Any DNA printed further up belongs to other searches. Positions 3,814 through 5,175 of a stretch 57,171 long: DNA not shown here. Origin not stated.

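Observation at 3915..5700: AT-rich islet carrying a stand-alone SIR2_2-type gene (candidate single-gene NAD-depleting defence)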

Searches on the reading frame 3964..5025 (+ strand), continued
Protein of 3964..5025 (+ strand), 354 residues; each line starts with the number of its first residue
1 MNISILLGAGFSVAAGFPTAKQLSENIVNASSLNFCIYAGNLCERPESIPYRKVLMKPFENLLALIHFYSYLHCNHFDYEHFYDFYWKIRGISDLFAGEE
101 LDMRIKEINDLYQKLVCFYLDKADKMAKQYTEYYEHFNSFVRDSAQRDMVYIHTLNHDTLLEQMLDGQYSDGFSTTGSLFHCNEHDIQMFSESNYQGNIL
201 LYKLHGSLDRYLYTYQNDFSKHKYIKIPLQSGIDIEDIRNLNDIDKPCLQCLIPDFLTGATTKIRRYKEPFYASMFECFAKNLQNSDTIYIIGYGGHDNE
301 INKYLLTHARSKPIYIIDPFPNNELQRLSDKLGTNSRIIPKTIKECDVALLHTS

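Call 49: search_protein_families(library=padloc, alignment_id=A2, max_evalue=0.00001)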
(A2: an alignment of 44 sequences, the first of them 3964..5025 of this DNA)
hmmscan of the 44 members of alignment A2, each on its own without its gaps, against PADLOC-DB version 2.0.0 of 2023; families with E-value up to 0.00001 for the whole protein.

A. member 1, window:3964-5025:+ (354 aa): 11 families
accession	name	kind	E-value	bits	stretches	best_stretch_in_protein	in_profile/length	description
PDLC02414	Aga_SIR2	-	1.7e-16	58.5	1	105-333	80-273/313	-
PDLC02408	Aga_SIR2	-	2.4e-15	54.5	1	3-325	8-294/343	Class II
PDLC04087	SIR2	-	6.4e-13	46.3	1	147-317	130-284/343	-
PDLC04093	SIR2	-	1.8e-10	38.4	1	74-214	74-218/395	-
PDLC04096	SIR2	-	1.1e-08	32.9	1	141-315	15-168/230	-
PDLC04084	SIR2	-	1.1e-08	32.8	1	2-305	42-327/414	-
PDLC04088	SIR2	-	5.4e-08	30.4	0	145-212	169-236/390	-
PDLC04094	SIR2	-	1.9e-06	25.4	0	116-209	115-209/399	-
PDLC04078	SIR2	-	3.4e-06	24.9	0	199-317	14-113/171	-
PDLC04082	SIR2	-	8.5e-06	22.9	0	263-312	229-278/345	-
PDLC04085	SIR2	-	9.5e-06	22.7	0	122-306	172-366/463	-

B. families by the number of members that match (of 44 scanned): 59 families (the first 25 are shown)
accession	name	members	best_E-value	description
PDLC02865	DpdF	2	1.9e-86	DpdF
PDLC02864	DpdF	1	7.5e-136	DpdF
PDLC02861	DpdF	1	1.8e-130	DpdF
PDLC02870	DpdF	1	6.2e-122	DpdF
PDLC03928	PsyrT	1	1.7e-98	-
PDLC02859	DpdF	1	8.5e-59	DpdF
PDLC02868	DpdF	1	6.7e-54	DpdF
PDLC02872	DpdF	1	3.2e-48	DpdF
PDLC02855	DpdF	1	3e-44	DpdF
PDLC01089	C3a193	1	6.3e-43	poss. alt. Cas3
PDLC02857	DpdF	1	5.8e-40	DpdF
PDLC02863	DpdF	1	2.8e-39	DpdF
PDLC02867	DpdF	1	2.3e-35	DpdF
PDLC02860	DpdF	1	1.9e-28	DpdF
PDLC02862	DpdF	1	1.1e-27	DpdF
PDLC02408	Aga_SIR2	1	2.4e-15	Class II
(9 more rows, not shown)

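Call 50: search_protein_families(library=pfam, alignment_id=A2, max_evalue=0.00001)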
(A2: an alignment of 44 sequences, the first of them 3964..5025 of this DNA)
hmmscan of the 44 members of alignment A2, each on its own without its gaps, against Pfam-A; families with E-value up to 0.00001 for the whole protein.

A. member 1, window:3964-5025:+ (354 aa): 1 family
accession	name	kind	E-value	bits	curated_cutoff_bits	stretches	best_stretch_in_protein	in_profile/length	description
PF13289.12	SIR2_2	-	8.2e-07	29.7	24.5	1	152-308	3-105/141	SIR2-like domain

B. families by the number of members that match (of 44 scanned): 60 families (the first 25 are shown)
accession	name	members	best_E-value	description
PF04055.27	Radical_SAM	2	2.3e-14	Radical SAM superfamily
PF01212.27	Beta_elim_lyase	2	5e-10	Beta-eliminating lyase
PF13401.12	AAA_22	2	2.5e-06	AAA domain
PF00464.25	SHMT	1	6e-168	Serine hydroxymethyltransferase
PF01041.23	DegT_DnrJ_EryC1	1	1.9e-118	DegT/DnrJ/EryC1/StrS aminotransferase family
PF01131.25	Topoisom_bac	1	1e-111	DNA topoisomerase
PF00574.28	CLP_protease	1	4.4e-80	Clp protease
PF01026.27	TatD_DNase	1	3e-78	TatD related DNase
PF00448.28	SRP54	1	8.5e-78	SRP54-type protein, GTPase domain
PF02618.21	YceG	1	1.3e-68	YceG-like family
PF04963.19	Sigma54_CBD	1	1.5e-55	Sigma-54 factor, core binding domain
PF04552.19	Sigma54_DBD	1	2.3e-53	Sigma-54, DNA binding domain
PF04342.18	DMT_6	1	1.2e-44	Putative member of DMT superfamily (DUF486)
PF00082.27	Peptidase_S8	1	2.3e-42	Subtilase family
PF11680.14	DUF3276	1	3.2e-36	Protein of unknown function (DUF3276)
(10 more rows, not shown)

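Call 53: search_protein_families(library=pfam, proteins=[L043:8784-9917:+, L016:8027-9871:+, L064:1383-3905:+, L073:8585-12478:+, L055:11196-12479:+, L024:5978-8875:-, L068:11203-14088:+, L022:7983-9779:+, L059:1563-6260:+, L037:8659-9975:+], max_evalue=0.001)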
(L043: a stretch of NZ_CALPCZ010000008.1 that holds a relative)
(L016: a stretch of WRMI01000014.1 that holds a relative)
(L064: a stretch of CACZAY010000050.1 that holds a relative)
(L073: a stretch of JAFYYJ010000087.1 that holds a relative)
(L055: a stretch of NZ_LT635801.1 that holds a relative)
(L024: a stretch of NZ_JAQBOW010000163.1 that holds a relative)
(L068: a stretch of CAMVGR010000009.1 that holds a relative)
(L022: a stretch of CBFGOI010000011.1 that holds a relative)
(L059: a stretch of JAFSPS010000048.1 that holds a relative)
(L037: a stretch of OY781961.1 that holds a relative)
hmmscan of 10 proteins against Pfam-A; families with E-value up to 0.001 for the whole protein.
L043:8784-9917:+ (378 aa): 2 families
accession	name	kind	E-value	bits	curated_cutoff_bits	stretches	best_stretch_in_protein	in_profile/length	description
PF13365.12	Trypsin_2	-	4.5e-26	92.7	27.6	1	181-319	1-144/144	Trypsin-like peptidase domain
PF00089.32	Trypsin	-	9.1e-14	52.2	20.6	1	178-323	24-198/220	Trypsin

L016:8027-9871:+ (615 aa): 3 families
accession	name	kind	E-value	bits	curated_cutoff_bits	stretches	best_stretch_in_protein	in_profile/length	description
PF13365.12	Trypsin_2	-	8.9e-26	91.8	27.6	1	409-550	1-144/144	Trypsin-like peptidase domain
PF00089.32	Trypsin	-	4.4e-13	50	20.6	1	409-577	27-219/220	Trypsin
PF07661.19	MORN_2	-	4.6e-08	32.9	29.6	0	123-141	4-22/22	MORN repeat variant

L064:1383-3905:+ (841 aa): 4 families
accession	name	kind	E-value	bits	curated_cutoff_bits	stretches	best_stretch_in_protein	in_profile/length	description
PF13306.12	LRR_5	-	6.4e-137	450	27.7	6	74-199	1-123/127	BspA type Leucine rich repeat region (6 copies)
PF13855.12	LRR_8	-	9.6e-23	80.2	27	0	188-230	13-56/61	Leucine rich repeat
PF12799.13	LRR_4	-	7.5e-06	26.5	27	0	201-236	2-38/44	Leucine Rich repeats (2 copies)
PF23952.1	LRR_EndoS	-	3.3e-05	24.5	27.9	0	133-209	38-115/116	Endo-beta-N-acetylglucosaminidase EndoS LRR domain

L073:8585-12478:+ (1298 aa): 3 families
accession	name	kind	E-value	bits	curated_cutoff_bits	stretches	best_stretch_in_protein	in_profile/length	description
PF13306.12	LRR_5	-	1.5e-134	442.3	27.7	5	309-437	1-126/127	BspA type Leucine rich repeat region (6 copies)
PF18998.6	Flg_new_2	-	8.8e-61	202.3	23.6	8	1157-1220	2-71/73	Divergent InlB B-repeat domain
PF13855.12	LRR_8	-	1.2e-15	57.4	27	0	329-370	11-53/61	Leucine rich repeat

L055:11196-12479:+ (428 aa): 1 family
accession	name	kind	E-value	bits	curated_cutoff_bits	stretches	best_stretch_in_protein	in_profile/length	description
PF13289.12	SIR2_2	-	2.5e-06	28.1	24.5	0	308-351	80-124/141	SIR2-like domain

L024:5978-8875:- (966 aa): 4 families
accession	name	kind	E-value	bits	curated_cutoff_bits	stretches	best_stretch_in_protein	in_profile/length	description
PF02384.22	N6_Mtase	-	8.8e-19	68.4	20.4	1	261-528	4-223/311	N-6 DNA Methylase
PF20473.4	MmeI_Mtase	-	4.3e-11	42.9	27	1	304-430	18-153/259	MmeI, DNA-methyltransferase domain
PF07669.17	Eco57I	-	1.7e-10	41.7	25.3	1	346-515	1-165/171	Eco57I restriction-modification methylase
PF01170.24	UPF0020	-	1.8e-05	24.9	22.3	0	293-362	16-93/197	RMKL-like, methyltransferase domain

L068:11203-14088:+ (962 aa): 2 families
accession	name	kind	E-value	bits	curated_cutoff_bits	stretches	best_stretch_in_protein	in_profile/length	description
PF08238.18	Sel1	-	7e-51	169.3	30.7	5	145-179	1-35/36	Sel1 repeat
PF12705.13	PDDEXK_1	-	0.00065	20.1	22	0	842-938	108-189/247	PD-(D/E)XK nuclease superfamily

L022:7983-9779:+ (599 aa): 1 family
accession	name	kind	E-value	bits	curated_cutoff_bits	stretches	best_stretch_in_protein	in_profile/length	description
PF19614.4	DUF6119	-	6.4e-19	68.4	27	1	64-524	35-461/524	Family of unknown function (DUF6119)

L059:1563-6260:+ (1566 aa): 0 families

L037:8659-9975:+ (439 aa): 1 family
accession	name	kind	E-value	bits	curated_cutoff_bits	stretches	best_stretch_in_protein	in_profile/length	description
PF01420.25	Methylase_S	-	2.8e-37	129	22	2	24-209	1-167/168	Type I restriction modification DNA specificity domain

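Call 61: find_related_loci(query=window:3964-5025:+, collection=metagenome_contigs, flank=8000)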
Query window:3964-5025:+ (354 aa) in metagenome_contigs; peptide patterns used: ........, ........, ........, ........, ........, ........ (x = any residue, [..] = any of these).
57 stretches matched a pattern; 1 encode a relative of the query (tblastn E <= 1e-3); 1 distinct loci.
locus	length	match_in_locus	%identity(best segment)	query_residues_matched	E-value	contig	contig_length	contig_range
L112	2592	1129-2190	100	1-354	0e+0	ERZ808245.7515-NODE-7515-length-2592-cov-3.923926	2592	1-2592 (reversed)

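Call 62: search_solved_structures(query=A1, max_evalue=0.01, show_alignments=4)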
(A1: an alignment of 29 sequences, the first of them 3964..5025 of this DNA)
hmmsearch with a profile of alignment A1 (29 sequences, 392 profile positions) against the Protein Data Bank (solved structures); distinct sequences matched with E-value up to 0.01: 3.
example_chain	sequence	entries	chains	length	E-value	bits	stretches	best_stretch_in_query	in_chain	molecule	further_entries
8yhx_G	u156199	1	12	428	5.9e-11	45.3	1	310-375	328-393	SIR2 family protein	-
8w9l_A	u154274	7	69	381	1.4e-08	37.5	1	154-246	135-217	SIR2-like domain-containing protein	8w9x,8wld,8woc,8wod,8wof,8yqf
8j4u_A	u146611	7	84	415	3.5e-06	29.6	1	114-373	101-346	SIR2-like domain-containing protein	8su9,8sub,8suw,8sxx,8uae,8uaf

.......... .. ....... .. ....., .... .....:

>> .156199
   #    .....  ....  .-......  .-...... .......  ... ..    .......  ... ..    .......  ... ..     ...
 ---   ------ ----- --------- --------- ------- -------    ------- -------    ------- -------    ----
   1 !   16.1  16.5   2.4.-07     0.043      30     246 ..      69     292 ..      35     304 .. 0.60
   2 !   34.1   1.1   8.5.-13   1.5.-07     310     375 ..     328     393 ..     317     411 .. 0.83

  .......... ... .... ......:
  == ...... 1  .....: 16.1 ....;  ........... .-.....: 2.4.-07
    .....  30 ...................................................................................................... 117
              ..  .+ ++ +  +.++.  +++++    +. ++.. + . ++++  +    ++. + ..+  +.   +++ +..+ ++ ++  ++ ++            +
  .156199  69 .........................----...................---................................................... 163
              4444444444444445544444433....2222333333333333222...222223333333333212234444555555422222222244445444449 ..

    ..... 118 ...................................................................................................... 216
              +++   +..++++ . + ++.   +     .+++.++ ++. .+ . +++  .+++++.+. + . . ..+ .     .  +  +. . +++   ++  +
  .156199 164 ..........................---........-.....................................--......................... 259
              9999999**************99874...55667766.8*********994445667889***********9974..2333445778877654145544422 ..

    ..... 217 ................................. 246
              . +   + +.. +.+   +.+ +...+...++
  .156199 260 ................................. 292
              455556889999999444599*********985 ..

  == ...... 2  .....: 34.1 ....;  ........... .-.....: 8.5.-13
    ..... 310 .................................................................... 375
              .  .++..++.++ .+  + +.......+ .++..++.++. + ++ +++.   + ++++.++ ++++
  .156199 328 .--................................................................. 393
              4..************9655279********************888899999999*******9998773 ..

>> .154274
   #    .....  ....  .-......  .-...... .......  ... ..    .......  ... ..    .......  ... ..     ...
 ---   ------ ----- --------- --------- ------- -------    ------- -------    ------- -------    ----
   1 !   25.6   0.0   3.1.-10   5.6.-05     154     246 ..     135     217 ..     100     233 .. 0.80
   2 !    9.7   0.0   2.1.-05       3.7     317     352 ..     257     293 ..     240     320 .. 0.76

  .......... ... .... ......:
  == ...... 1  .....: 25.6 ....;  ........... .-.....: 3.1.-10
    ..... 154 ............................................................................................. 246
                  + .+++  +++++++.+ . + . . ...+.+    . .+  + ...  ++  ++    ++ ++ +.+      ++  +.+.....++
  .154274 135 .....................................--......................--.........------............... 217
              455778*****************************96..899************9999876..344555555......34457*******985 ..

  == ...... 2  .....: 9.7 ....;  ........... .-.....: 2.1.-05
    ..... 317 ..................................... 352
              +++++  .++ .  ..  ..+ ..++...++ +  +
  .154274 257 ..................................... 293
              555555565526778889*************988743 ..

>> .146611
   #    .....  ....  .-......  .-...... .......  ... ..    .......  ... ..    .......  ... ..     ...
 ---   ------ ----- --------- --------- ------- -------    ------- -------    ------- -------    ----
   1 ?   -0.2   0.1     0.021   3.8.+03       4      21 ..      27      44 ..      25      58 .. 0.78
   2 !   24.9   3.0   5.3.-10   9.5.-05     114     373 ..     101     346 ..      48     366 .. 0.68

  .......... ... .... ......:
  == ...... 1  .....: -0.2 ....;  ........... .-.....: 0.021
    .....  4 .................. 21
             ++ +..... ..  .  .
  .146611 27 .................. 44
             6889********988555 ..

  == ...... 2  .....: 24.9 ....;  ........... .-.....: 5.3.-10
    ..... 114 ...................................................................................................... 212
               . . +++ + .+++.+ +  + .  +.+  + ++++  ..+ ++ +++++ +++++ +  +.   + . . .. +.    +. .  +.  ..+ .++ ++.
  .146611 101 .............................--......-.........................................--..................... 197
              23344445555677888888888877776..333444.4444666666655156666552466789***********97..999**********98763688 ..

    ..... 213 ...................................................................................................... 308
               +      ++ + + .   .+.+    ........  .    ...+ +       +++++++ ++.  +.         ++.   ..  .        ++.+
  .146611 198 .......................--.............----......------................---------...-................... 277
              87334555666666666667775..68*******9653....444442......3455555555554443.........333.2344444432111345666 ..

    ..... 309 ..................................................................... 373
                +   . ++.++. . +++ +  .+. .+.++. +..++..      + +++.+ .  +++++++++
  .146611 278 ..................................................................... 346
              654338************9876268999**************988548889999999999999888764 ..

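Call 63: find_related_loci(query=A1, collection=viral_contigs, flank=8000)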
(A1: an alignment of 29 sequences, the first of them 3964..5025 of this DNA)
Query A1 (354 aa) in viral_contigs; peptide patterns used: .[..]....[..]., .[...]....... (x = any residue, [..] = any of these).
140 stretches matched a pattern; 5 encode a relative of the query (tblastn E <= 1e-3); 5 distinct loci.
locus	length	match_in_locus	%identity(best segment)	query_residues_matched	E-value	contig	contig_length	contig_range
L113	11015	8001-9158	32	2-346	3e-34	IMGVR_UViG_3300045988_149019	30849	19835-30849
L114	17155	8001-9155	30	2-346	1e-28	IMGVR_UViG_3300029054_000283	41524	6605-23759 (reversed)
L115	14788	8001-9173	26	1-306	3e-23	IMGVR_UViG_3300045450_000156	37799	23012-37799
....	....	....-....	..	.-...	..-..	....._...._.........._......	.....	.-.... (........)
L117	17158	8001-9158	32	2-346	3e-34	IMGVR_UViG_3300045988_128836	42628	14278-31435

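Call 67: search_protein_families(library=pfam, alignment_id=A3, max_evalue=0.0001)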
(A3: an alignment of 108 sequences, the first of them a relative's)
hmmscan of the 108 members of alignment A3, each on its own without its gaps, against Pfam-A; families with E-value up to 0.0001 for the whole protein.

A. member 1, L007:5708-6349:+ (214 aa): 0 families

B. families by the number of members that match (of 108 scanned): 102 families (the first 25 are shown)
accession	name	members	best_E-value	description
PF13365.12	Trypsin_2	7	4e-29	Trypsin-like peptidase domain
PF00089.32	Trypsin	6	3e-18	Trypsin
PF13306.12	LRR_5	3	4.1e-47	BspA type Leucine rich repeat region (6 copies)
PF01381.28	HTH_3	3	1.6e-13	Helix-turn-helix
PF13560.12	HTH_31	3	8.2e-09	Helix-turn-helix domain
PF13443.12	HTH_26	3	7e-07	Cro/C1-type HTH DNA-binding domain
PF01420.25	Methylase_S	2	2.4e-37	Type I restriction modification DNA specificity domain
PF10137.14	CAP12-PCTIR_TIR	2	4.6e-35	CAP12/Pycsar effector protein, TIR domain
PF19614.4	DUF6119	2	2.6e-23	Family of unknown function (DUF6119)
PF00069.31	Pkinase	2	3.6e-14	Protein kinase domain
PF12844.13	HTH_19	2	3.6e-13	Helix-turn-helix domain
PF11185.13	DUF2971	2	1.1e-07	Protein of unknown function (DUF2971)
PF13289.12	SIR2_2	2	4.4e-07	SIR2-like domain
PF13337.12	BrxL_ATPase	1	1.9e-128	Lon-like protease BrxL-like, ATPase domain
PF14903.11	WG_beta_rep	1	5.3e-104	WG containing repeat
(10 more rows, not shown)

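Call 68: search_protein_families(library=padloc, alignment_id=A3, max_evalue=1e-8)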
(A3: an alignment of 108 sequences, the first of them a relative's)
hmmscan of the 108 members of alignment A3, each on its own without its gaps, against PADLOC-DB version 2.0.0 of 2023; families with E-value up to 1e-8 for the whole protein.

A. member 1, L007:5708-6349:+ (214 aa): 1 family
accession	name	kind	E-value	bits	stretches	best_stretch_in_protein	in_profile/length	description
PDLC04998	PDC-S32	-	2.8e-24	84.5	1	62-213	82-231/237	-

B. families by the number of members that match (of 108 scanned): 269 families (the first 25 are shown)
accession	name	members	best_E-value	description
PDLC02960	RT-Protease_XI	7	3.9e-26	single gene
PDLC02959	RT-Protease_XI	7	4.8e-26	single gene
PDLC03855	LmuA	3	8.6e-13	-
PDLC03090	Specificity_I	2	2.2e-70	Type I specificity subunit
PDLC04059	PD-T4-6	2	7.1e-68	-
PDLC04056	PD-T4-6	2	7.9e-66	-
PDLC03072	Specificity_I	2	4.2e-65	Type I specificity subunit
PDLC03105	Specificity_I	2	5.3e-65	Type I specificity subunit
PDLC05005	PDC-S35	2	1.3e-60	-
PDLC03162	Specificity_I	2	5.1e-60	Type I specificity subunit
PDLC03108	Specificity_I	2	2.6e-58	Type I specificity subunit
PDLC05007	PDC-S35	2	1.4e-55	-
PDLC05004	PDC-S35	2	4.8e-52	-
PDLC03073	Specificity_I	2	5.7e-52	Type I specificity subunit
PDLC03158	Specificity_I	2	6e-52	Type I specificity subunit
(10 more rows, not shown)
